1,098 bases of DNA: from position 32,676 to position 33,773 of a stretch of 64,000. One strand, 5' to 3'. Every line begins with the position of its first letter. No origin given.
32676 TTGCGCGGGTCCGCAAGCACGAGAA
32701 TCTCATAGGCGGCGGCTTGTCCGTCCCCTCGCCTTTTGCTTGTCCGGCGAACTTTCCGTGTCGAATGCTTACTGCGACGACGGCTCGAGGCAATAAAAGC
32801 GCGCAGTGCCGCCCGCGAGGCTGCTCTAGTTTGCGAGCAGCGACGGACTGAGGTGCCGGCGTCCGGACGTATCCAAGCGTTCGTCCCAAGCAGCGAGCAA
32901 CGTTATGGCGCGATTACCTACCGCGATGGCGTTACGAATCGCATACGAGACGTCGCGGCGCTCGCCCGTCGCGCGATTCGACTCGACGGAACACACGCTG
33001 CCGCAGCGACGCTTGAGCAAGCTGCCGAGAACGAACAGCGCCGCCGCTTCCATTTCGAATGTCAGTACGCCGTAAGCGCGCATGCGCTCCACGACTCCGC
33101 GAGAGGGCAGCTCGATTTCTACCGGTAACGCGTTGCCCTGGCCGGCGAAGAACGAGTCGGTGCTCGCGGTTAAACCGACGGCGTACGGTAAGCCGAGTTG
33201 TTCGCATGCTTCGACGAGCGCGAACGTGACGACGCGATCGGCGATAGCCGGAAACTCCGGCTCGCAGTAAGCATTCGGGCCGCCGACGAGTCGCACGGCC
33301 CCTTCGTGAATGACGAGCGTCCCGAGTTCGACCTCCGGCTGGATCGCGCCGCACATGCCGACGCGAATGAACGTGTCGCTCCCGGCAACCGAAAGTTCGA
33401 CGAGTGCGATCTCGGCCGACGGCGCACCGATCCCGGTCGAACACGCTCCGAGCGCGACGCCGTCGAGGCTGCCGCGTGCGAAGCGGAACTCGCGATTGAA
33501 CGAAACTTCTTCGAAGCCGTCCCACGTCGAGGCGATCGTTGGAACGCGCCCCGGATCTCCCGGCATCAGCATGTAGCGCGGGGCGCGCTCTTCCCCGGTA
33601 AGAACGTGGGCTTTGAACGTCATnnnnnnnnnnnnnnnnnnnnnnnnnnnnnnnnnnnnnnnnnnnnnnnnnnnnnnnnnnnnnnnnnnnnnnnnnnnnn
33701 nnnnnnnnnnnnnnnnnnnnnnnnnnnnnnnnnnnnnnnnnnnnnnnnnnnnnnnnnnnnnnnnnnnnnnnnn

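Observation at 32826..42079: Nine-gene operon coupling nucleoside salvage enzymes to a complete AtzD/AtzEG/AtzF-type ring-cleavage pathway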

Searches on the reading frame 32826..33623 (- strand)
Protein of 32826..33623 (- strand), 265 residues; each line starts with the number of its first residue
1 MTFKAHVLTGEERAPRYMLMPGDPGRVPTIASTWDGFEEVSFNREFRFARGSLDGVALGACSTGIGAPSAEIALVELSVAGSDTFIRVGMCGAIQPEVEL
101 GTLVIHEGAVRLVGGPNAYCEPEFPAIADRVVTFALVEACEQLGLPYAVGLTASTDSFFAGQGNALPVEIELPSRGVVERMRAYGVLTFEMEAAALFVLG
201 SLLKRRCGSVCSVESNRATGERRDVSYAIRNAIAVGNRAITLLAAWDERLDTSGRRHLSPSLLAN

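Call 3: search_protein_families(library=pfam, proteins=[window:32826-33623:-])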
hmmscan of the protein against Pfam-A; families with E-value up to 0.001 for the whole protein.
window:32826-33623:- (265 aa): 1 family
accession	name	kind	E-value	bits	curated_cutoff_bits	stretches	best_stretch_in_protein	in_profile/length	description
PF01048.26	PNP_UDP_1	-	2.5e-34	119.1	25.1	1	17-242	2-227/233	Phosphorylase superfamily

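Call 4: search_protein_families(library=ncbifam, proteins=[window:32826-33623:-])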
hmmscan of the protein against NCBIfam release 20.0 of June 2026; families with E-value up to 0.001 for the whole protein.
window:32826-33623:- (265 aa): 9 families
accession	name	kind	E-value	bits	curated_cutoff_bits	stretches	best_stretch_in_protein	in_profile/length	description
TIGR01718.1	Uridine-psphlse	equivalog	3.9e-64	216.3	280.3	1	6-243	3-244/245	uridine phosphorylase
NF008383.0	PRK11178.1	equivalog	4.4e-46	157.2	262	1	17-225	21-231/254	uridine phosphorylase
NF004489.0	PRK05819.1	subfamily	4.9e-23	81.6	230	1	6-222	5-212/236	DeoD-type purine-nucleoside phosphorylase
TIGR00107.1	deoD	equivalog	9.3e-20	71.1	232.25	1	16-222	11-208/232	purine-nucleoside phosphorylase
NF009914.0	PRK13374.1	subfamily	7.5e-17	61.7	338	1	6-220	5-210/235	DeoD-type purine-nucleoside phosphorylase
NF005500.0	PRK07115.1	equivalog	9.7e-11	41.4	264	1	62-201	69-197/261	AMP nucleosidase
TIGR01721.1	AMN-like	hypoth_equivalog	2.7e-09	36.5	307.2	1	64-159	68-164/269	AMP nucleosidase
TIGR01719.1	euk_UDPppase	equivalog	1.1e-07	31.4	249.95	1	17-222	33-258/287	uridine phosphorylase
NF004079.0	PRK05584.1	equivalog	3.1e-05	23.6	169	1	46-197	31-180/232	5'-methylthioadenosine/adenosylhomocysteine nucleosidase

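Call 19: find_homologous_proteins(query=window:32826-33623:-, max_evalue=1e-10)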
Query window:32826-33623:- (265 aa): 2368 proteins with E <= 1e-10 among 6384 candidates; the best 120 are listed.
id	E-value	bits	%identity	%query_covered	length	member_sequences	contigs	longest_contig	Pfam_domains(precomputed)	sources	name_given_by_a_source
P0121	3.7e-170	582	100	100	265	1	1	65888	PF01048.27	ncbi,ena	-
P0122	7.7e-150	515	88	100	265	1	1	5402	PF01048.27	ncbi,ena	-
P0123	2.9e-141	487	81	100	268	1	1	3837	PF01048.27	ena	-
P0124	1.9e-138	478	80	100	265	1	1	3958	PF01048.27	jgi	jgi:uridine phosphorylase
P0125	4.2e-119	415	70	100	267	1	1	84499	PF01048.27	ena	-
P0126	1.1e-118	413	71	98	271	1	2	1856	PF01048.27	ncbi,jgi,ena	jgi:uridine phosphorylase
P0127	2.5e-118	412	71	99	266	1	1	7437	PF01048.27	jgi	jgi:uridine phosphorylase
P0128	5.3e-117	408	69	99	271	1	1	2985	PF01048.27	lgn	-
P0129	9.2e-117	407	70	98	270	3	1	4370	PF01048.27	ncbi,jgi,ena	jgi:uridine phosphorylase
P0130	1.1e-116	407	71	98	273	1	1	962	PF01048.27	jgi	jgi:uridine phosphorylase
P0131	3.1e-116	405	71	98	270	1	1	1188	PF01048.27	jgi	-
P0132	1.1e-115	403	68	98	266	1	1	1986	PF01048.27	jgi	-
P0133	1.1e-114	400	69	98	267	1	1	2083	PF01048.27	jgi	-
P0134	1.2e-114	400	68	98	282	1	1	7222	PF01048.27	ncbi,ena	-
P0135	2.1e-114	399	70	98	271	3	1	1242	PF01048.27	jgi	jgi:uridine phosphorylase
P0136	5.9e-114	398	68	98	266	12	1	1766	PF01048.27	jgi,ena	-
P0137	3.1e-113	395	67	98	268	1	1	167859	PF01048.27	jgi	jgi:uridine phosphorylase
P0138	9.4e-113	394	66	99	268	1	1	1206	PF01048.27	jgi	jgi:uridine phosphorylase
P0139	3.1e-111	389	68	98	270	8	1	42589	PF01048.27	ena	-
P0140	4.8e-111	388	67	98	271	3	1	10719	PF01048.27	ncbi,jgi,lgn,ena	jgi:uridine phosphorylase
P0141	1.2e-110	387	69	98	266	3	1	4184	PF01048.27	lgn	-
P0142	1.7e-110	386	70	99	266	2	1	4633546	PF01048.27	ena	-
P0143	2.0e-110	386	69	98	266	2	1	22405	PF01048.27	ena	-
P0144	2.1e-110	386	71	93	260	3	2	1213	PF01048.27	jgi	jgi:uridine phosphorylase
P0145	2.4e-110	386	66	98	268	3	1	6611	PF01048.27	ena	-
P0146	8.6e-109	381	65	97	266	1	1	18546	PF01048.27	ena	-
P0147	2.6e-108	379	67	99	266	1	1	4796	PF01048.27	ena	-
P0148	3.2e-107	376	66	98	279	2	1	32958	PF01048.27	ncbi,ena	-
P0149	9.0e-106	371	65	98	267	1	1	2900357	PF01048.27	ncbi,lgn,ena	-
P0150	6.7e-104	365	66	98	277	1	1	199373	PF01048.27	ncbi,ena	-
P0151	1.9e-103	363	65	98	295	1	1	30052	PF01048.27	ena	-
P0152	2.0e-101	357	63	100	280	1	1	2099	PF01048.27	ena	-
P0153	4.1e-100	352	64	98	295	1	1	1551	PF01048.27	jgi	jgi:uridine phosphorylase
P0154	8.0e-99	348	65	94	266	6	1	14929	PF01048.27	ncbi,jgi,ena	jgi:uridine phosphorylase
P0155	8.4e-99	348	64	98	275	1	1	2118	PF01048.27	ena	-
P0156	7.2e-79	283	71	66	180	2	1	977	PF01048.27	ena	-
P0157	2.4e-76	274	72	43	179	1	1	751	PF01048.27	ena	-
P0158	8.9e-75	269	54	98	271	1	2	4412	PF01048.27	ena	-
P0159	2.1e-74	268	52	98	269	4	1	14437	PF01048.27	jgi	jgi:uridine phosphorylase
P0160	2.3e-74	268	56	93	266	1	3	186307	PF01048.27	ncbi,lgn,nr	ncbi:MAG: nucleoside phosphorylase [Proteobacteria bacterium]|nr:nucleoside phosphorylase [Pseudomon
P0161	7.3e-74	266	55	91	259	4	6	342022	PF01048.27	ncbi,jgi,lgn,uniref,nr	ncbi:nucleoside phosphorylase [Labrys wisconsinensis]|uniref:Uridine phosphorylase n=1 Tax=Labrys wi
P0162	3.7e-73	264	51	98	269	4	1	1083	PF01048.27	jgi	jgi:uridine phosphorylase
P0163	7.0e-73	263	55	91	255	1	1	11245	PF01048.27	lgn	-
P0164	1.1e-72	262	52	98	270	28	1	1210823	PF01048.27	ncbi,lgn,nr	ncbi:MAG: nucleoside phosphorylase [Magnetospirillum sp.]|nr:nucleoside phosphorylase [Magnetospiril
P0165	1.2e-72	262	56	85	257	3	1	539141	PF01048.27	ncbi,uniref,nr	ncbi:nucleoside phosphorylase (plasmid) [Rhizobium sp. CB3060]|uniref:nucleoside phosphorylase n=1 T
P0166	1.2e-72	262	55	86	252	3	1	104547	PF01048.27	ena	-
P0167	1.3e-71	259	54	91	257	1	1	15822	PF01048.27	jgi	jgi:uridine phosphorylase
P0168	3.6e-71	257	53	98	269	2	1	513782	PF01048.27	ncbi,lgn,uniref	ncbi:nucleoside phosphorylase [Microvirga sp. 2TAF3]|uniref:nucleoside phosphorylase n=1 Tax=Microvi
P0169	3.8e-70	254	53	95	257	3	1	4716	PF01048.27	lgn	-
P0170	8.8e-70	253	52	98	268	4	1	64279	PF01048.27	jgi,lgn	jgi:uridine phosphorylase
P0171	1.5e-68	249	50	95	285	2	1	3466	PF01048.27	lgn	-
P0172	1.7e-65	239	66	65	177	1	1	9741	PF01048.27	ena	-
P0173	3.0e-65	238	54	83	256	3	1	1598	PF01048.27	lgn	-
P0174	2.6e-64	235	52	93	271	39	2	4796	PF01048.27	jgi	jgi:uridine phosphorylase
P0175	3.5e-64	235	47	94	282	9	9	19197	PF01048.27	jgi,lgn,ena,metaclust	jgi:uridine phosphorylase|metaclust:\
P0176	3.6e-64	235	63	71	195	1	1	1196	PF01048.27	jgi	jgi:uridine phosphorylase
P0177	1.6e-63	232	47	98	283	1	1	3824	PF01048.27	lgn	-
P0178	5.6e-63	231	47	99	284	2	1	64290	PF01048.27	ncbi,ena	-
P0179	6.1e-63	230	47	94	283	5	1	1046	PF01048.27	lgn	-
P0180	6.4e-63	230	46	99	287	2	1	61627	PF01048.27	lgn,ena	-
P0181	8.3e-63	230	48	98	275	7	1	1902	PF01048.27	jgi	-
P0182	6.9e-62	227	49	97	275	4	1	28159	PF01048.27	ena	-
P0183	8.1e-61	224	46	98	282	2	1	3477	PF01048.27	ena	-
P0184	2.8e-60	222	46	93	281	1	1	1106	PF01048.27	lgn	-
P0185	1.1e-59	220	50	91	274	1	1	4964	PF01048.27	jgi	-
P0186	1.0e-58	217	48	94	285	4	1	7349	PF01048.27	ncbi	-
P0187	1.9e-58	216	47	93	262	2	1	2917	PF01048.27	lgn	-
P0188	8.6e-58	214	45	97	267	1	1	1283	PF01048.27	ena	-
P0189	9.3e-58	214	48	88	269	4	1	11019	PF01048.27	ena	-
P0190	1.5e-57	213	46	98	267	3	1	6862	PF01048.27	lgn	-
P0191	5.1e-57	211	43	98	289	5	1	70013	PF01048.27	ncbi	-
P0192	7.0e-57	211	49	78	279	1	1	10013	PF01048.27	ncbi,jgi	jgi:Uridine phosphorylase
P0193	7.1e-57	211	48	95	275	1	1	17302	PF01048.27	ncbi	-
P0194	1.3e-56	210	49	78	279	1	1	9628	PF01048.27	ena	-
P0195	1.5e-56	210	49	78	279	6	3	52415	PF01048.27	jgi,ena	-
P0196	2.3e-56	209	48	89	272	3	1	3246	PF01048.27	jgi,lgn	jgi:uridine phosphorylase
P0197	2.6e-56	209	47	89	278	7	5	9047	PF01048.27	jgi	jgi:uridine phosphorylase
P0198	2.8e-56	209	48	92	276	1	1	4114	PF01048.27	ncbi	-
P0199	3.5e-56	208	46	98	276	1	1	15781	PF01048.27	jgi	jgi:uridine phosphorylase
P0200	4.2e-56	208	47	82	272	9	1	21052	PF01048.27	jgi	-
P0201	4.5e-56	208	48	78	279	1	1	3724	PF01048.27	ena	-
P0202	5.2e-56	208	44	98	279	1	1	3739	PF01048.27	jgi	jgi:uridine phosphorylase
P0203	5.7e-56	208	47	88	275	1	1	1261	PF01048.27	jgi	jgi:uridine phosphorylase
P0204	7.3e-56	207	46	94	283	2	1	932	PF01048.27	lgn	-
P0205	8.7e-56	207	44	94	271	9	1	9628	PF01048.27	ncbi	-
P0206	1.0e-55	207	50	89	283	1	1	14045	PF01048.27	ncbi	-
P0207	1.3e-55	207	44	95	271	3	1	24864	PF01048.27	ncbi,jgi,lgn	jgi:uridine phosphorylase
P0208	1.5e-55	206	43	98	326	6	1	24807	PF01048.27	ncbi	-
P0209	1.6e-55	206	73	49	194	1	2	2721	PF01048.27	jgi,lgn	jgi:uridine phosphorylase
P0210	1.6e-55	206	47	89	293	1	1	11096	PF01048.27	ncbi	-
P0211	2.1e-55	206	46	88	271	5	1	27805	PF01048.27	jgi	jgi:uridine phosphorylase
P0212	2.2e-55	206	47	89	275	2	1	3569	PF01048.27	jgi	jgi:uridine phosphorylase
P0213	2.2e-55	206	47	89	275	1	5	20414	PF01048.27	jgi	jgi:uridine phosphorylase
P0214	2.3e-55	206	47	92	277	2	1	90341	PF01048.27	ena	-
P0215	2.9e-55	205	45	93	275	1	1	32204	PF01048.27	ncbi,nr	ncbi:MAG TPA: nucleoside phosphorylase [Firmicutes bacterium]|nr:nucleoside phosphorylase [Bacillota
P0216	3.9e-55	205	47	89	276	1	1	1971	PF01048.27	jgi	jgi:uridine phosphorylase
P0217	6.1e-55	204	44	99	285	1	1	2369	PF01048.27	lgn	-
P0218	6.1e-55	204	45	97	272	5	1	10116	PF01048.27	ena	-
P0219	7.5e-55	204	43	99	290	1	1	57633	PF01048.27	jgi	jgi:uridine phosphorylase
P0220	1.2e-54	203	47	89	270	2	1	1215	PF01048.27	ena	-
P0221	1.2e-54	203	43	95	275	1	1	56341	PF01048.27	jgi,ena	-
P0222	1.3e-54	203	47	88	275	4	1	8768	PF01048.27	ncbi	-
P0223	1.3e-54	203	42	98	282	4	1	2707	PF01048.27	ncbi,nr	ncbi:MAG: uridine phosphorylase [Desulfurococcales archaeon]|nr:uridine phosphorylase [Desulfurococc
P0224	1.8e-54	203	47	92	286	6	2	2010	PF01048.27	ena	-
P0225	2.0e-54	203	46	89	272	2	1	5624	PF01048.27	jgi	jgi:uridine phosphorylase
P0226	2.5e-54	202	46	95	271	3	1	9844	PF01048.27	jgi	jgi:uridine phosphorylase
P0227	2.5e-54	202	44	93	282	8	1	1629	PF01048.27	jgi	-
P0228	3.2e-54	202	43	98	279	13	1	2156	PF01048.27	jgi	jgi:uridine phosphorylase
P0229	3.3e-54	202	44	98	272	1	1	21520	PF01048.27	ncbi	ncbi:MAG: nucleoside phosphorylase [Haloquadratum sp.]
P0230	3.6e-54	202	46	89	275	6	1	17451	PF01048.27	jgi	-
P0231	3.8e-54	202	44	94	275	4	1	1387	PF01048.27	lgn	-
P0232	5.1e-54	201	46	92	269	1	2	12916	PF01048.27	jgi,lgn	jgi:uridine phosphorylase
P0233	6.4e-54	201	44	95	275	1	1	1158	PF01048.27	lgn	-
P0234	1.0e-53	200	43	98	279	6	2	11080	PF01048.27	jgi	jgi:uridine phosphorylase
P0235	1.5e-53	200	47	88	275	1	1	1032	PF01048.27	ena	-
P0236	3.9e-53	198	45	98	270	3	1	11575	PF01048.27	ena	-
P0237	4.5e-53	198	43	98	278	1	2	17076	PF01048.27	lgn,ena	-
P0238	4.9e-53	198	45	98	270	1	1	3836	PF01048.27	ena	-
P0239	4.9e-53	198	45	98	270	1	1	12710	PF01048.27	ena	-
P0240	5.9e-53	198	44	83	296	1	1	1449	PF01048.27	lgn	-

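Call 21: search_dna_similar(query=window:32826-33623:-, collection=plasmids, mode=protein, max_rows=15, max_evalue=1e-30)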
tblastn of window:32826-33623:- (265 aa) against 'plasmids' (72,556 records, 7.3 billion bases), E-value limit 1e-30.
Records with a match: 36; places in all: 37; records where one place covers at least 80% of the query: 25.
Best place of each record, by identity: <60% 36.
By first word of the organism name: Pseudoalteromonas 14; Escherichia 6; Rhizobium 2; Enterobacter 2; Citrobacter 2; Salmonella 2; Klebsiella 2; Proteus 2; Vescimonas 1; Microvirga 1; and 2 more.
By predicted mobility (MOB-suite, as given by PLSDB): non-mobilizable 32; conjugative 2; mobilizable 2.
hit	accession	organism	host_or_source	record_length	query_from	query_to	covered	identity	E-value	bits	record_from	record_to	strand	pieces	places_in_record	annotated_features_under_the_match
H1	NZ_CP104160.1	Rhizobium sp. CB3060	Leucaena leucocephala,cell culture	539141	4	229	85%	55.5%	9e-73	248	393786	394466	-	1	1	nucleoside phosphorylase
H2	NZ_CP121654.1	Rhizobium sp. CB3171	Calliandra calothyrsus,cell culture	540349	4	229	85%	55.5%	2e-72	247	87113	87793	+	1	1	nucleoside phosphorylase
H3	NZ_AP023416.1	Vescimonas fastidiosa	Homo sapiens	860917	3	243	91%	40.8%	4e-42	160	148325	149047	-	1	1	udp: uridine phosphorylase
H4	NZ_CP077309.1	Enterobacter hormaechei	-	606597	19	240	84%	38.1%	5e-37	145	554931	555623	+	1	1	udp: uridine phosphorylase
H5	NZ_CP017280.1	Enterobacter ludwigii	Homo sapiens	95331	19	240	84%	38.1%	6e-37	145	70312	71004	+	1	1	udp: uridine phosphorylase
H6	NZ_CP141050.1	Microvirga lotononidis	-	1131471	18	245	86%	37.1%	6e-32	130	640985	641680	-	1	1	none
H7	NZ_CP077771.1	Pseudoalteromonas shioyasakiensis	Haliotis discus hannai,plate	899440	19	243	85%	37.6%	1e-39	153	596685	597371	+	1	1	udp: uridine phosphorylase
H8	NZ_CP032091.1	Pseudoalteromonas donghaensis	cell culture,seawater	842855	19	243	85%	37.6%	3e-39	152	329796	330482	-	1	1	udp: uridine phosphorylase | cdd: cytidine deaminase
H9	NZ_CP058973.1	Pseudoalteromonas sp. JSTW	cell culture,marine sediment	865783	19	243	85%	37.6%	3e-39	152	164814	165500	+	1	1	udp: uridine phosphorylase | cdd: cytidine deaminase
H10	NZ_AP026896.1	Aeromonas caviae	Microbe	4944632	19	221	77%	41.5%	4e-37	145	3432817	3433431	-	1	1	none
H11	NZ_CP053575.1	Citrobacter sp. TSA-1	cell culture,laboratory stock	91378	19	238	83%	38.0%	9e-37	144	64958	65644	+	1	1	udp: uridine phosphorylase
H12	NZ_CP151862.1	Citrobacter freundii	-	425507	19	238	83%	38.0%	9e-37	144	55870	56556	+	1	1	udp: uridine phosphorylase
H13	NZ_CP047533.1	Salmonella enterica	Clam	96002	19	238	83%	37.6%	7e-37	145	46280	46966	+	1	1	udp: uridine phosphorylase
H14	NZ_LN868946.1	Salmonella enterica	Homo sapiens,feces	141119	19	238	83%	37.6%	8e-37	145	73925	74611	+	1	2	udp: uridine phosphorylase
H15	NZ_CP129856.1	Klebsiella pneumoniae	Homo sapiens,whole organism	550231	19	238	83%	37.6%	2e-36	143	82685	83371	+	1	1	udp: uridine phosphorylase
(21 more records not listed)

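Call 22: get_annotated_region(hit=H1, flank=12000)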
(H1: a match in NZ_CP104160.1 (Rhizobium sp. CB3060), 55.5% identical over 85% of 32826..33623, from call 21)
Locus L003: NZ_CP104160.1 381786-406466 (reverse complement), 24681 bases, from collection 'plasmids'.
description: Rhizobium sp. CB3060 plasmid pCB3060_2, complete sequence
organism: Rhizobium sp. CB3060 (NCBI taxid 3138255)
taxonomy: Bacteria; Pseudomonadota; Alphaproteobacteria; Hyphomicrobiales; Rhizobiaceae; Rhizobium; Rhizobium sp. CB3060
host: -; source: Leucaena leucocephala,cell culture; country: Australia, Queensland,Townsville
typing (MOB-suite, as given by PLSDB): conjugative; replicon rep_cluster_112; relaxase MOBQ; mating-pair formation MPF_T
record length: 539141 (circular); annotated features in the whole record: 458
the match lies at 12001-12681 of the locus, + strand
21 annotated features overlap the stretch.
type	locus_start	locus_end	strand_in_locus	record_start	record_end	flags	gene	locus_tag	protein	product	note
CDS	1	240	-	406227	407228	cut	-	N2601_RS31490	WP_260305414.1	ABC transporter substrate-binding protein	-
CDS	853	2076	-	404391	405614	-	-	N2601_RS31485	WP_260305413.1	phosphopentomutase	GO:0043094 - cellular metabolic compound salvage [Evidence IEA]; GO:0009117 - nucleotide metabolic process [Evidence ...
CDS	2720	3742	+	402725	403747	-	-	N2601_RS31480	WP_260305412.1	BMP family ABC transporter substrate-binding protein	-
CDS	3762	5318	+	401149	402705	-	-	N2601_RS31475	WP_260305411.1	ABC transporter ATP-binding protein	-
CDS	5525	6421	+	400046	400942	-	-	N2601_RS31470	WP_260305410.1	ABC transporter permease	-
CDS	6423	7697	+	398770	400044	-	-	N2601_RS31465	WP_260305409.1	ABC transporter permease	-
CDS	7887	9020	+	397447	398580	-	-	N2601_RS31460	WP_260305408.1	pyridoxal phosphate-dependent aminotransferase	-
CDS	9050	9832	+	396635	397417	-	-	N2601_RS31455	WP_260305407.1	SDR family oxidoreductase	-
CDS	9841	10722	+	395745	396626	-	-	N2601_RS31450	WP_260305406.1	alpha/beta hydrolase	-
CDS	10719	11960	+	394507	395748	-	-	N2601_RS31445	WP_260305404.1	hydantoinase/carbamoylase family amidase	-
CDS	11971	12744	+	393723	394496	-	-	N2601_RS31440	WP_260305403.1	nucleoside phosphorylase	-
CDS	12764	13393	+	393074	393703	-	deoC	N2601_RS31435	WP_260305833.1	deoxyribose-phosphate aldolase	GO:0009264 - deoxyribonucleotide catabolic process [Evidence IEA]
CDS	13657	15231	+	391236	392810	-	-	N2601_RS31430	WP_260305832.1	Re/Si-specific NAD(P)(+) transhydrogenase subunit alpha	GO:1902600 - proton transmembrane transport [Evidence IEA]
CDS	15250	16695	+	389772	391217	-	-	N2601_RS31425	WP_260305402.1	NAD(P)(+) transhydrogenase (Re/Si-specific) subunit beta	-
CDS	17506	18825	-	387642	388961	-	deoA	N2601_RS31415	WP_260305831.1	thymidine phosphorylase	GO:0006139 - nucleobase-containing compound metabolic process [Evidence IEA]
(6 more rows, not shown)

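Call 23: find_related_loci(query=A1, collection=genome_contigs, flank=10000)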
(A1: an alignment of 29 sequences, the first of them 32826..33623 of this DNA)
Query A1 (265 aa) in genome_contigs; peptide patterns used: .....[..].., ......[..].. (x = any residue, [..] = any of these).
600 stretches matched a pattern (row limit reached: there are more); 584 encode a relative of the query (tblastn E <= 1e-3); the best 80 are kept; 80 distinct loci.
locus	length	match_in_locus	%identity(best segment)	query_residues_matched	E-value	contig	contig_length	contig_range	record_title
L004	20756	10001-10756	54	4-250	6e-80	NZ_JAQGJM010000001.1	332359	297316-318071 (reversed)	MAG: Devosia sp. isolate RYN_485 scaffold_587364, whole genome shotgun sequence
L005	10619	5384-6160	47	4-263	2e-70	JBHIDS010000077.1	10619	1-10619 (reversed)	MAG: Candidatus Methanofastidiosia archaeon isolate b3.sp3_bin.27 NODE_2072_length_10619_cov_6.655339, whole genome shot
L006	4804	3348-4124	45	3-262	2e-64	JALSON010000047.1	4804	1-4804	MAG: Thermococcaceae archaeon isolate 356-284_metabat1_scaf2bin.116 356-284_scaffold_14337_c1, whole genome shotgun sequ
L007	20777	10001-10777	47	6-265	8e-67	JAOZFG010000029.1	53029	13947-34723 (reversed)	MAG: Thermoproteota archaeon isolate Aegir_M25_B107 k127_1547484, whole genome shotgun sequence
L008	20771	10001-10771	44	6-263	1e-60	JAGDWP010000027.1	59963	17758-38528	MAG: Nitrososphaerales archaeon isolate KUA_Bin06 NODE_93_length_59963_cov_15.538960, whole genome shotgun sequence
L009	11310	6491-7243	41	6-257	9e-60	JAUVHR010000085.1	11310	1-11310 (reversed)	MAG: Candidatus Thorarchaeota archaeon isolate CSMAG_407 CSMAG_407_k141_1957183_length_11310_cov_7.0000, whole genome sh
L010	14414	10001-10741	44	16-263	2e-57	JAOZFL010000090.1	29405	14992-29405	MAG: Thermoproteota archaeon isolate Flange_M5_B4 1-CGB-Flange_contig_5593, whole genome shotgun sequence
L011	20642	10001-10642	41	6-221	2e-51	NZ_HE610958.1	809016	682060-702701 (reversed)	Paenibacillus senegalensis JC66, whole genome shotgun sequence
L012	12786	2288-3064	40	6-265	2e-51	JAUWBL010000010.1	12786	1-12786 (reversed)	MAG: Candidatus Geothermarchaeota archaeon isolate CSMAG_1319 CSMAG_1319_k141_1321608_length_12786_cov_8.6233, whole gen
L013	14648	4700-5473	38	4-262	9e-51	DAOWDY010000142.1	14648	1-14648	MAG TPA_asm: Candidatus Thorarchaeota archaeon isolate CSMAG_1925 CSMAG_1925_k141_2437230_length_14648_cov_17.1928, whol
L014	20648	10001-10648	43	6-221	2e-50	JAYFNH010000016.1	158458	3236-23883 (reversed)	MAG: Oscillibacter sp. isolate 3C_45 c_3C_000000044941, whole genome shotgun sequence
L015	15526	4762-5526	40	1-255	9e-50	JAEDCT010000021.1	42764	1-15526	MAG: Treponema sp. isolate MAG013 NODE_714_length_42764_cov_91.681098, whole genome shotgun sequence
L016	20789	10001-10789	41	3-265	1e-49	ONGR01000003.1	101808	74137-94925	uncultured Clostridiales bacterium isolate RUG294 genome assembly, contig: scaffold_117, whole genome shotgun sequence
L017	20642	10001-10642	40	6-219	1e-48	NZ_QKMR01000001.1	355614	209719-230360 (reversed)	Ruminiclostridium sufflavum DSM 19573 Ga0056032_scaffold00001.1, whole genome shotgun sequence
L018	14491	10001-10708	44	16-249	2e-48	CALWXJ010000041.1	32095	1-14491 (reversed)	MAG: uncultured Oscillospiraceae bacterium isolate E02__bin365 genome assembly, contig: E02__k127_225101, whole genome s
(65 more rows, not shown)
